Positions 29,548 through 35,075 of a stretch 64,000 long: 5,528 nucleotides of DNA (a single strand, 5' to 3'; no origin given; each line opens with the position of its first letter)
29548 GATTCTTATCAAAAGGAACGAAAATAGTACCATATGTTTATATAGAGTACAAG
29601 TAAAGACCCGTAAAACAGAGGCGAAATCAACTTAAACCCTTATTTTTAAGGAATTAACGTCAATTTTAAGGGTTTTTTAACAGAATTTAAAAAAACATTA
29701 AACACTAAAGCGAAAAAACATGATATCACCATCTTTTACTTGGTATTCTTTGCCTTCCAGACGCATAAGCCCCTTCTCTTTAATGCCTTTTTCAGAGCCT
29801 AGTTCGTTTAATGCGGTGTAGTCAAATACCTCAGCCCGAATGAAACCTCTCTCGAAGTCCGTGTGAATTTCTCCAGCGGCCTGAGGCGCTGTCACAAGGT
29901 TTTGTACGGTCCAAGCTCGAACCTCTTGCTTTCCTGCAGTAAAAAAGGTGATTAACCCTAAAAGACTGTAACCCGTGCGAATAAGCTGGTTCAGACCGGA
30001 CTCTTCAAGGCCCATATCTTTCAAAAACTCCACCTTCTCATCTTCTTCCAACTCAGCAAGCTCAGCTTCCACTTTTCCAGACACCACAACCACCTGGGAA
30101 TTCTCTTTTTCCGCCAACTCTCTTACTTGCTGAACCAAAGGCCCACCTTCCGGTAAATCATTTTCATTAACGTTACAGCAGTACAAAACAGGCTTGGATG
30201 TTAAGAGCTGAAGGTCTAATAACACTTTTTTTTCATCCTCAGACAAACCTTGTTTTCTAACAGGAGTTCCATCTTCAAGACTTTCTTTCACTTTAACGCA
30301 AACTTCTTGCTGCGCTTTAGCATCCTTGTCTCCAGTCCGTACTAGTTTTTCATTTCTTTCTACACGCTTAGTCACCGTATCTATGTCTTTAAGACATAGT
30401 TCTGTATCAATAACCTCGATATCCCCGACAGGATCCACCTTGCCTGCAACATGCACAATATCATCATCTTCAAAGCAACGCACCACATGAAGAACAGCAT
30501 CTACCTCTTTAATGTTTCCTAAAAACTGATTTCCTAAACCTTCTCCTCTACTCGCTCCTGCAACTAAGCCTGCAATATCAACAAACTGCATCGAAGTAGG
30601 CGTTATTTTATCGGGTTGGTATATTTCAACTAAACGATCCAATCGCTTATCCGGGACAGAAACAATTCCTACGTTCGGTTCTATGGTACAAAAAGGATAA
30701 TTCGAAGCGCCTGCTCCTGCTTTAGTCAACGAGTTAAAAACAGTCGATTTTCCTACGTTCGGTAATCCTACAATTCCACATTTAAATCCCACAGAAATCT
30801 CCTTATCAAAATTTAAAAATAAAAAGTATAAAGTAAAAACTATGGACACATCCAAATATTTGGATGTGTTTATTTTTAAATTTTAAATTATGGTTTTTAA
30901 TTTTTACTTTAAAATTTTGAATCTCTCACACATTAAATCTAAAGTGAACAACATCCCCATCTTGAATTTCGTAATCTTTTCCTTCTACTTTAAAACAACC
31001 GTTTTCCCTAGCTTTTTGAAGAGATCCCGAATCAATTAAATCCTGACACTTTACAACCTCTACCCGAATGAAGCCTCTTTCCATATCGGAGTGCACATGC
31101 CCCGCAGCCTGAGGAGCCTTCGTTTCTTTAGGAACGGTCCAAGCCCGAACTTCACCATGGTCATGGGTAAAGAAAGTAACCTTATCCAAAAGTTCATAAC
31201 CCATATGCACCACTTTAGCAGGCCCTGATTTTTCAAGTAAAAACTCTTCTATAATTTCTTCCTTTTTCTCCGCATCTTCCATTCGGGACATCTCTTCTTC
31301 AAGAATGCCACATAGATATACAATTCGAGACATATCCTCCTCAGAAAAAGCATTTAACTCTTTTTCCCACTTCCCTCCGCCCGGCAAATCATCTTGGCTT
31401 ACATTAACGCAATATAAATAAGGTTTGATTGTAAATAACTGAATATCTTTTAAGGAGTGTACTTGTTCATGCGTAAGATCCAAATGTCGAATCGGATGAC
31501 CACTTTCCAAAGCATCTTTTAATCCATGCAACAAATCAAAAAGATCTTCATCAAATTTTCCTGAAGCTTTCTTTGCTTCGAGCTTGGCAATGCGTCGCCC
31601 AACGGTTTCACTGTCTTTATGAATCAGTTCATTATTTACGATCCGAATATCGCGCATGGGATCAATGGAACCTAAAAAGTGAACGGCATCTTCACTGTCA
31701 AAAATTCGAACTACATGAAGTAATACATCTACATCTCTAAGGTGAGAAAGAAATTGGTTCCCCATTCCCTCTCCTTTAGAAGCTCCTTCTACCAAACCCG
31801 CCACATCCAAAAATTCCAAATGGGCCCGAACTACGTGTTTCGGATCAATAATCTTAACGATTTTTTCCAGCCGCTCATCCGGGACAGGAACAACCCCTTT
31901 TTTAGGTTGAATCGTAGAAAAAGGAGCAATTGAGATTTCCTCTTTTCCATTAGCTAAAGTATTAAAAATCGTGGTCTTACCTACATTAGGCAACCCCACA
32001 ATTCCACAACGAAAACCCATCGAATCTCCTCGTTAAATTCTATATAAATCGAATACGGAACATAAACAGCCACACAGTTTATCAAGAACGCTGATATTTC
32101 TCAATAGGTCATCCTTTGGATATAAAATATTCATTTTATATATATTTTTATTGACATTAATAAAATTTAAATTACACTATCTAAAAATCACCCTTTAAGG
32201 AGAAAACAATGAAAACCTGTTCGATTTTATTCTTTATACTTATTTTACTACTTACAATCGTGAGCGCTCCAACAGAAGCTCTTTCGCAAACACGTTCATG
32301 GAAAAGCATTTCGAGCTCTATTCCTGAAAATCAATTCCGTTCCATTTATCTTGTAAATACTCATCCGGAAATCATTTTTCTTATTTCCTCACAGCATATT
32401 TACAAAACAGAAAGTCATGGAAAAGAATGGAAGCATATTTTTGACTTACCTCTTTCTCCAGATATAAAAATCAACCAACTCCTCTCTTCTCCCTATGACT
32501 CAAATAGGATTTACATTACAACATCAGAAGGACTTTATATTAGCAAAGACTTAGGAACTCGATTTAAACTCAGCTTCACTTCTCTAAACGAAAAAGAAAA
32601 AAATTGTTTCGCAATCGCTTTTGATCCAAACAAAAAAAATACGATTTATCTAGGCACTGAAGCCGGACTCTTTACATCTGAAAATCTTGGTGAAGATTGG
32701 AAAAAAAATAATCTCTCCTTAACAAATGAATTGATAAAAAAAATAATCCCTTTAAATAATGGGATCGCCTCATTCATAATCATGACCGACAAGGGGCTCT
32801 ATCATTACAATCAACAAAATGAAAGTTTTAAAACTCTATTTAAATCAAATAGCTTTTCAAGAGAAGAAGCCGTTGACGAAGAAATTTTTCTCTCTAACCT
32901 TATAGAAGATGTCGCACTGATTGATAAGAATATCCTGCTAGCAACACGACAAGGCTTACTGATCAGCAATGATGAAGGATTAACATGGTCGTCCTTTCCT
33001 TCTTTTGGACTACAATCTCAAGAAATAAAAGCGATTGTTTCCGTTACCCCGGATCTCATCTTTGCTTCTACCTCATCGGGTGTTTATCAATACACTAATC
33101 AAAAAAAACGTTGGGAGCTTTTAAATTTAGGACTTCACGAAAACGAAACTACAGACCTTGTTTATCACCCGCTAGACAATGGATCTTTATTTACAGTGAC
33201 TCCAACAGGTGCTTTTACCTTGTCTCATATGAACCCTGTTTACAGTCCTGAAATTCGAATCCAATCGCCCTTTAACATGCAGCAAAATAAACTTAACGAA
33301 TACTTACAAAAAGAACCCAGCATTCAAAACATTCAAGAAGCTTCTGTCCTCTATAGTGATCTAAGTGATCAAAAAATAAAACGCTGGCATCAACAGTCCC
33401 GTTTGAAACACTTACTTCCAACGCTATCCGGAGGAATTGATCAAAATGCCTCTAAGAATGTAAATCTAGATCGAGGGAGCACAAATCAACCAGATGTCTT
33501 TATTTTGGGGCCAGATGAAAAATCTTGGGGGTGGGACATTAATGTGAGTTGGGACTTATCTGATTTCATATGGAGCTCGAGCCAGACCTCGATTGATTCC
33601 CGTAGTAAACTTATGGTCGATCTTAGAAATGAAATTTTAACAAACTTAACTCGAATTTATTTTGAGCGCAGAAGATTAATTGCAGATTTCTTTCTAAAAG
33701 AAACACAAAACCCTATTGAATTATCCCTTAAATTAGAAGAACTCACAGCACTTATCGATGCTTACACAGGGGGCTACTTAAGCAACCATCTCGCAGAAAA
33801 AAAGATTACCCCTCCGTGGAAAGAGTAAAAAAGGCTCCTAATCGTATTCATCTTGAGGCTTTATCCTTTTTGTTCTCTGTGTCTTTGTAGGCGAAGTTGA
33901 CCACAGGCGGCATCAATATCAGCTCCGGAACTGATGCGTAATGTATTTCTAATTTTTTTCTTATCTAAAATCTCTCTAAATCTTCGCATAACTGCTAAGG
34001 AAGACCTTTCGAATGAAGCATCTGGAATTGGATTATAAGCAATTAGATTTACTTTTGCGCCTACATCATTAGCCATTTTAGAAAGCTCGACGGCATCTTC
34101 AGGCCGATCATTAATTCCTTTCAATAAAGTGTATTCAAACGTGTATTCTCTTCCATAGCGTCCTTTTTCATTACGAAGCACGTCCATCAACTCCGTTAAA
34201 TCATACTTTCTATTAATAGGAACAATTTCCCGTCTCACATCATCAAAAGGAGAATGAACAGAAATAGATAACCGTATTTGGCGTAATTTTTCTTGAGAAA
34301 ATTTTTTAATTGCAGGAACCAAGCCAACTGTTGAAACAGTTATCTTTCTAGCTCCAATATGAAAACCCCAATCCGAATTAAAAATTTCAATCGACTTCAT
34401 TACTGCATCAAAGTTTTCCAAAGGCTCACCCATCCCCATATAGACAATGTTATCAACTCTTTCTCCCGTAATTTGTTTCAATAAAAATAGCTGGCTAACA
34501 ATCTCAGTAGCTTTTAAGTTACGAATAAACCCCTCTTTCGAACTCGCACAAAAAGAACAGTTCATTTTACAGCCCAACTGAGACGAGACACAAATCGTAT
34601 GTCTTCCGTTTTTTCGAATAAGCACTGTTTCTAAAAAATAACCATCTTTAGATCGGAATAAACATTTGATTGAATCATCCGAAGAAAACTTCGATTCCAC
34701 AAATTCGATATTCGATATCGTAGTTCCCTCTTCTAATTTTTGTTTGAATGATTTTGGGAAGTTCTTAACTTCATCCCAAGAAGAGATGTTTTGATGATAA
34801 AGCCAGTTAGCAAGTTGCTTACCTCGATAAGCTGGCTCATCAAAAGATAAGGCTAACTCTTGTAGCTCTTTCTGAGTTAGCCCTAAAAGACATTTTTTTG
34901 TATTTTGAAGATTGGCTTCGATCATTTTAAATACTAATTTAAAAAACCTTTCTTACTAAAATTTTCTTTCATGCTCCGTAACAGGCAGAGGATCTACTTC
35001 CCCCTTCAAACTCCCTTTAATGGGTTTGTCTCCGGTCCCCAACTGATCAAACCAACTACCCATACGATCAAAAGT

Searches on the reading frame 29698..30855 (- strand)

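Call 45: search_protein_families(library=pfam, proteins=[window:29698-30855:-], max_evalue=0.00001)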
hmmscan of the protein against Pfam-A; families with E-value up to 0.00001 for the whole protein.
window:29698-30855:- (385 aa): 3 families
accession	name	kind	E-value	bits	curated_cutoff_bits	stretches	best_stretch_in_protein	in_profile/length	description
PF06071.19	YchF-GTPase_C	-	2.9e-37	127.1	27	1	301-383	1-83/84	Protein of unknown function (DUF933)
PF01926.29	MMR_HSR1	-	3e-21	76.1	21.9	1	26-128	2-85/113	50S ribosome-binding GTPase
PF02421.24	FeoB_N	-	2.6e-08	34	27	1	26-70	3-47/156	Ferrous iron transport protein B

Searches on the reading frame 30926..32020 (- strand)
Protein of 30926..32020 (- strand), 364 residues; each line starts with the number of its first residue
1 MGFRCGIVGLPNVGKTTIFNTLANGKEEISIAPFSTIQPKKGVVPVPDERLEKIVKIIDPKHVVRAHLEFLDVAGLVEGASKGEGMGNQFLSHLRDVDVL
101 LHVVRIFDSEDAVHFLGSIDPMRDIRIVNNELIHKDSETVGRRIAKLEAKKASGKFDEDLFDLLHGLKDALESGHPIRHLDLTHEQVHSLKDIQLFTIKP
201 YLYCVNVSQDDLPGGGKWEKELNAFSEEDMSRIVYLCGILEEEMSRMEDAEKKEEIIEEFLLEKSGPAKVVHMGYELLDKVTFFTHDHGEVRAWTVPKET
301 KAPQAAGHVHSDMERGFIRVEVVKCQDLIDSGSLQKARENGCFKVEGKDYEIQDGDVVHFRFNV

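Call 46: search_protein_families(library=pfam, proteins=[window:30926-32020:-], max_evalue=0.00001)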
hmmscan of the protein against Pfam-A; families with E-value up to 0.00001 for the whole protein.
window:30926-32020:- (364 aa): 2 families
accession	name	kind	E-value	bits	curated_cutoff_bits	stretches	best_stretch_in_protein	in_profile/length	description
PF06071.19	YchF-GTPase_C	-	2.3e-33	114.6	27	1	282-363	3-84/84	Protein of unknown function (DUF933)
PF01926.29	MMR_HSR1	-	3e-18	66.4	21.9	1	4-107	1-85/113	50S ribosome-binding GTPase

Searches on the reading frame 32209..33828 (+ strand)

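Call 46: search_protein_families(library=pfam, proteins=[window:32209-33828:+], max_evalue=0.00001)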
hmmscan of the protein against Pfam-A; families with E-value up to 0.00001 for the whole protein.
window:32209-33828:+ (539 aa): 1 family
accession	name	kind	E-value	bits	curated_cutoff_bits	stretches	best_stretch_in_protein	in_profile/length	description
PF15902.12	Sortilin-Vps10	-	1.9e-14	53.8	33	1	29-120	11-110/446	Sortilin, neurotensin receptor 3,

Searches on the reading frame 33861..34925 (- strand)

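Call 46: search_protein_families(library=pfam, proteins=[window:33861-34925:-], max_evalue=0.00001)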
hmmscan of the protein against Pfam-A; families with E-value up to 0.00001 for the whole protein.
window:33861-34925:- (354 aa): 2 families
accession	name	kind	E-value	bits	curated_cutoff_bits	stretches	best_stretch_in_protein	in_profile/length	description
PF04055.27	Radical_SAM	-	6.3e-15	56.2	29.5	1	115-281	3-165/166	Radical SAM superfamily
PF21016.3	RlmN_N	-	1.1e-11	44.8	24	1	13-70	3-60/60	Ribosomal RNA large subunit methyltransferase N-terminal domain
